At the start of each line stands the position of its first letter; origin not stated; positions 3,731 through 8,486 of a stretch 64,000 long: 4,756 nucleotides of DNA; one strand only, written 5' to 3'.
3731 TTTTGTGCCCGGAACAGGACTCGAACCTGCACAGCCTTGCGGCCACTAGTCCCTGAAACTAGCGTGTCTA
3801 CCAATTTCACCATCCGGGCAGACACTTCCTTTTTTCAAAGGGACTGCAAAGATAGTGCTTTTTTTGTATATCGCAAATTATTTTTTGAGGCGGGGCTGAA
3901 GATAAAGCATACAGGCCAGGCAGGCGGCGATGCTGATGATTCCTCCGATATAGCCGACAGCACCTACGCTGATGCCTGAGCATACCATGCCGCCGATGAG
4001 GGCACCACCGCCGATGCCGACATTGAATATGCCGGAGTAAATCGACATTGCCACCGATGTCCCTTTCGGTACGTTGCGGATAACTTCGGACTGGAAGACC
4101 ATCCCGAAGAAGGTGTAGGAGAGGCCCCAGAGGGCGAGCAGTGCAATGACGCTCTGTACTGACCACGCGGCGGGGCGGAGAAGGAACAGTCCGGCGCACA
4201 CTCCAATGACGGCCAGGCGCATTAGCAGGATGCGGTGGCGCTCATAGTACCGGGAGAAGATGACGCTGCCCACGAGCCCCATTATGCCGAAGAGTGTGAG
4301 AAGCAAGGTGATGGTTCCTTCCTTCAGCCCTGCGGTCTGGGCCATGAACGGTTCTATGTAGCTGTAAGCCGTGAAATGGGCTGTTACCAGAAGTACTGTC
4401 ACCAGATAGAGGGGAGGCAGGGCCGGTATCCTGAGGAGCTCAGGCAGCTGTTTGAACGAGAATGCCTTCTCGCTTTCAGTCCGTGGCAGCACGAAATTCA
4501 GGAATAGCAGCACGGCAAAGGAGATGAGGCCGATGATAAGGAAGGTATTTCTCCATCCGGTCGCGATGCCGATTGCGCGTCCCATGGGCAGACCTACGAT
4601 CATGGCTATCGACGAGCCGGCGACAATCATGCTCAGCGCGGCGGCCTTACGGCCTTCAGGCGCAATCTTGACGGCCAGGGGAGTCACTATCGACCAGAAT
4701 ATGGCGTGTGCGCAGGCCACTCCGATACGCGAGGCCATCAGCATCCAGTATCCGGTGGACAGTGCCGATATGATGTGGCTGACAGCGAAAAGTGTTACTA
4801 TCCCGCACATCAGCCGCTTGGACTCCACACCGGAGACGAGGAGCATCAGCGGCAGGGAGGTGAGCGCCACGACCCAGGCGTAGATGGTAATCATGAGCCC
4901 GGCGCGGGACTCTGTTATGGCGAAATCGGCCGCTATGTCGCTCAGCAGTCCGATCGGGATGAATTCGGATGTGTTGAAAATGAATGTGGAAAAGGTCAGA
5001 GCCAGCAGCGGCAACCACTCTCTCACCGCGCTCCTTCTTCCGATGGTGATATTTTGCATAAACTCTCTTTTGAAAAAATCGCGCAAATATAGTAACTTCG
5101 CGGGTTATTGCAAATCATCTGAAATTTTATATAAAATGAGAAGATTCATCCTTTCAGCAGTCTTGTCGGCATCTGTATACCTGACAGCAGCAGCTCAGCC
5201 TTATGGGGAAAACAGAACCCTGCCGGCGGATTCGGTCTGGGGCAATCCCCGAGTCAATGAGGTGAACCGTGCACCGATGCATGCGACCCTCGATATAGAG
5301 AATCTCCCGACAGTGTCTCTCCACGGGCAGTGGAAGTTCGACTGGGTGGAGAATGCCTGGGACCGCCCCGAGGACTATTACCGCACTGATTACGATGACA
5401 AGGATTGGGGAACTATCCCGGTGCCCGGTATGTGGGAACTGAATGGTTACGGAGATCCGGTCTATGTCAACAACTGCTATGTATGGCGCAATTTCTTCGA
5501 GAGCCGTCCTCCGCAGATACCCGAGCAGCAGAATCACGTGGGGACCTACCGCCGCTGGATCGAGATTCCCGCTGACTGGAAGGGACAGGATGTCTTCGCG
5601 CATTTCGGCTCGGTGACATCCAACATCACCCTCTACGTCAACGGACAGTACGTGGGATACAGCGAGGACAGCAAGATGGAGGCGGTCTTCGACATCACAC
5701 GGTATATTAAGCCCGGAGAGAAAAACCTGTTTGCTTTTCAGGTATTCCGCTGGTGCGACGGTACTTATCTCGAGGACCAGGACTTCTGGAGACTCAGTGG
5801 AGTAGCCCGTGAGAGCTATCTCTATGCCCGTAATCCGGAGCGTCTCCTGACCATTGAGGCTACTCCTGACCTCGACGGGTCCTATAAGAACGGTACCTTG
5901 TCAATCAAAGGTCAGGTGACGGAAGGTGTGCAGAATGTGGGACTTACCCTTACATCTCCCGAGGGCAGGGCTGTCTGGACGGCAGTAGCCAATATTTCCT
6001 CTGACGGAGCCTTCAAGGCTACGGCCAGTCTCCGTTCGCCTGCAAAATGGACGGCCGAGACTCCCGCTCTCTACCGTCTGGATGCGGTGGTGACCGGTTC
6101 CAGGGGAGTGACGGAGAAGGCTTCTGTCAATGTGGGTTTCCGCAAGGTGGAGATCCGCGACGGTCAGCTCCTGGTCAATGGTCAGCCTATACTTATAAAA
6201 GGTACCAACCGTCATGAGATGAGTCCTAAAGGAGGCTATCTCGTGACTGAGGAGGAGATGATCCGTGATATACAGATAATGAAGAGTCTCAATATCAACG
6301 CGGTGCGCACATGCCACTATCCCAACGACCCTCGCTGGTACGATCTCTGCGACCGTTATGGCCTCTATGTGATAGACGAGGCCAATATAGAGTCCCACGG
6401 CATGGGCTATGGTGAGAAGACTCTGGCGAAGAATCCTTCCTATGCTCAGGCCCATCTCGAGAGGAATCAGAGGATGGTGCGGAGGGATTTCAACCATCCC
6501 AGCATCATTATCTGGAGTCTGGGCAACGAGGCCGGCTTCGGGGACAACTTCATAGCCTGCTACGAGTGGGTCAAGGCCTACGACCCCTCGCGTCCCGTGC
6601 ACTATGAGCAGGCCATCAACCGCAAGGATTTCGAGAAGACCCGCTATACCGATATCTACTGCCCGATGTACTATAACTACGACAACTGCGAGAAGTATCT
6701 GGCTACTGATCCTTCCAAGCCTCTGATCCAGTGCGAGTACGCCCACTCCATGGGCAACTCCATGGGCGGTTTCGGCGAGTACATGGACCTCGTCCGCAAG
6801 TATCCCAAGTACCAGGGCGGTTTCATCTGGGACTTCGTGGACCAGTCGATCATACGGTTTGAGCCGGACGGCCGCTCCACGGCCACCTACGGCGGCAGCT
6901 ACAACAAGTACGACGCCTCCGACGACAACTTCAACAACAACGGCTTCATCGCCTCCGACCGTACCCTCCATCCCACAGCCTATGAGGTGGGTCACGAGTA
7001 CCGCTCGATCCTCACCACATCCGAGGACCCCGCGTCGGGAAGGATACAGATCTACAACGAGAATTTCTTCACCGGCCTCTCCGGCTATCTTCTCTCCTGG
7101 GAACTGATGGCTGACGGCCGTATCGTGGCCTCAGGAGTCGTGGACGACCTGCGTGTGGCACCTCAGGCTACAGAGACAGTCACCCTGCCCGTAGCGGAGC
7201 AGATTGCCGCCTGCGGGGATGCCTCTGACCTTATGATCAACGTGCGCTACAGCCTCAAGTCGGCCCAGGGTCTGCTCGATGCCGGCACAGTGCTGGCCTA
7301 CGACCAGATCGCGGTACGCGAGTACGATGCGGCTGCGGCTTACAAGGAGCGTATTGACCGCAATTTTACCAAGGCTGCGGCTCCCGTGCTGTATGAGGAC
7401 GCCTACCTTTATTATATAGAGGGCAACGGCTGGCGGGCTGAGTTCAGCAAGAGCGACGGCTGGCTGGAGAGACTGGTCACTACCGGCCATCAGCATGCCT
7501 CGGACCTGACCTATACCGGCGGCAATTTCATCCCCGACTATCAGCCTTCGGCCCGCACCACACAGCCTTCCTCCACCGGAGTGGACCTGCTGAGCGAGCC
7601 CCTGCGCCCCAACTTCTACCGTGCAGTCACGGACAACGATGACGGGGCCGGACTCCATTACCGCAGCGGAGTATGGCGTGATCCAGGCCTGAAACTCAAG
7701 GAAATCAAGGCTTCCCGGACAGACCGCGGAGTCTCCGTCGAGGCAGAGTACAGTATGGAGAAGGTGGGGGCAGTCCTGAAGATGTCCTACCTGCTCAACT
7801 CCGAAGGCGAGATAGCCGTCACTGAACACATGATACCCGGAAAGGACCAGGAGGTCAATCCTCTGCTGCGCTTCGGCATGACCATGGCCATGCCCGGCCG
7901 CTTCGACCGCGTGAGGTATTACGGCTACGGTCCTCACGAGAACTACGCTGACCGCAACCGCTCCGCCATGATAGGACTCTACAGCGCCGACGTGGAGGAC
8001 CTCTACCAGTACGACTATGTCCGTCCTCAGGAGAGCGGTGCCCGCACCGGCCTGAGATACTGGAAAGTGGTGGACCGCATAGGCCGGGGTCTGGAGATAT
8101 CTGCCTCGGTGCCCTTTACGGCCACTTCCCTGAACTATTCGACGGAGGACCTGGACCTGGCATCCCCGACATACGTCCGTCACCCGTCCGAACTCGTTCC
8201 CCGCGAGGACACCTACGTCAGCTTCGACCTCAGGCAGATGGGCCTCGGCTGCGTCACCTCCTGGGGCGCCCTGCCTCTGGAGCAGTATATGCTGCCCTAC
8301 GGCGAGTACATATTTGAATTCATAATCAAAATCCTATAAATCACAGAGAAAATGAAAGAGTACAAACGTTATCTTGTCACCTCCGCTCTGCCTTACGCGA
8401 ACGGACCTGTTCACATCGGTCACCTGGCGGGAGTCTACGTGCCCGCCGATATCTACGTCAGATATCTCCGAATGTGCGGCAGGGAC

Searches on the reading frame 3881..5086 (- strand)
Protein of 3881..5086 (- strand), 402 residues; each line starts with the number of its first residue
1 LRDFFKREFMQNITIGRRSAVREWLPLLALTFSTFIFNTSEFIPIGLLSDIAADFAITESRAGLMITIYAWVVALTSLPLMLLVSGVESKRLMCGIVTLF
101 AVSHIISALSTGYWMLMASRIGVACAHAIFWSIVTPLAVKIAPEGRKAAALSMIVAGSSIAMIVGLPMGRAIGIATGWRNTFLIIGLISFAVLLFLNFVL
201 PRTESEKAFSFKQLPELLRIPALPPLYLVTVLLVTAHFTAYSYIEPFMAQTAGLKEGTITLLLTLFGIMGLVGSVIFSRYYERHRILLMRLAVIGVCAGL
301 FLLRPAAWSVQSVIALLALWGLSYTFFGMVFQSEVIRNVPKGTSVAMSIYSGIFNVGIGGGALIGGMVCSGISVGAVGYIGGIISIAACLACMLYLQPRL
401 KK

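Call 66: search_protein_families(library=pfam, proteins=[window:3881-5086:-], max_evalue=0.001)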
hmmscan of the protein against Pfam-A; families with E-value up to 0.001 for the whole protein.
window:3881-5086:- (402 aa): 1 family
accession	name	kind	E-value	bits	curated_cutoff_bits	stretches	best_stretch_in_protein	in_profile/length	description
PF07690.21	MFS_1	-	8.2e-40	137.2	33.4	1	30-342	1-326/347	Major Facilitator Superfamily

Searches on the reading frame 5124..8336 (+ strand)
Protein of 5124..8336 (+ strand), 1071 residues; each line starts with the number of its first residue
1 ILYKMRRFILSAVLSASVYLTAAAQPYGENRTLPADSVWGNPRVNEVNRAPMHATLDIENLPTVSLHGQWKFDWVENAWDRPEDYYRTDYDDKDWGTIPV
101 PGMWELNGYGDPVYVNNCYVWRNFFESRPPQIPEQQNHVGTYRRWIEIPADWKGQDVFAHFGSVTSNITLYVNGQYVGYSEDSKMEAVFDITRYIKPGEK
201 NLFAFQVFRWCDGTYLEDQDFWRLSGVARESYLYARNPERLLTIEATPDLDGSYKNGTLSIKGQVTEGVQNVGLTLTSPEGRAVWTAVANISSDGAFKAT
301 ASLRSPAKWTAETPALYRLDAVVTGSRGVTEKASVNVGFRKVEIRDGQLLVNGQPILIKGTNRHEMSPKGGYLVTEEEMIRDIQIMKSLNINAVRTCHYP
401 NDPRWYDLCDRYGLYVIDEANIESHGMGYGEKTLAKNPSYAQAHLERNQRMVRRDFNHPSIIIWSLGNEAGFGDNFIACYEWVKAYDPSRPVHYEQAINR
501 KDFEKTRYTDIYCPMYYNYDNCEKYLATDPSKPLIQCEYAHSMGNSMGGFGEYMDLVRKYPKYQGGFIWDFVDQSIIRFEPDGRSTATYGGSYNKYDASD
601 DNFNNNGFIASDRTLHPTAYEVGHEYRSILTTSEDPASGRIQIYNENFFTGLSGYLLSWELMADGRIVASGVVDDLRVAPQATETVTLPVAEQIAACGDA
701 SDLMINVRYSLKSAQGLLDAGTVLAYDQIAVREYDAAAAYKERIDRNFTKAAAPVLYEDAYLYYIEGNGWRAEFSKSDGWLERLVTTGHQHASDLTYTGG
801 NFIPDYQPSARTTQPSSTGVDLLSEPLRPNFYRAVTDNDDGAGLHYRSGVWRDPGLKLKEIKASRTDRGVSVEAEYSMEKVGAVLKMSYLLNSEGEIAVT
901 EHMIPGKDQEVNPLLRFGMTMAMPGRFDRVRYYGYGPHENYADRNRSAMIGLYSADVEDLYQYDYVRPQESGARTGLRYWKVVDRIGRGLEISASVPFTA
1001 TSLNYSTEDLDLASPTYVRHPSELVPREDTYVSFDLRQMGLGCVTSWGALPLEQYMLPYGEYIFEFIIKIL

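Call 66: search_protein_families(library=pfam, proteins=[window:5124-8336:+], max_evalue=0.001)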
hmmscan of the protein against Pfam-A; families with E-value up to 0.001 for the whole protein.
window:5124-8336:+ (1071 aa): 5 families
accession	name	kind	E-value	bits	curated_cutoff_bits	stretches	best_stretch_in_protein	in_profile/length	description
PF02836.23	Glyco_hydro_2_C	-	2.1e-98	329.6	21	1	342-629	1-300/302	Glycosyl hydrolases family 2, TIM barrel domain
PF02929.23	Bgal_small_N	-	2.1e-61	208.2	25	1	816-1068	20-248/248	Beta galactosidase small chain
PF02837.24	Glyco_hydro_2_N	-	5.6e-32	111.4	28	1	65-237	3-168/169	Glycosyl hydrolases family 2, sugar binding domain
PF16353.11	LacZ_4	-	1.2e-20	74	27.3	1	641-731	1-86/87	Beta-galactosidase, domain 4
PF00703.27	Glyco_hydro_2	-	1.9e-08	35.5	23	1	244-340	6-109/109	Glycosyl hydrolases family 2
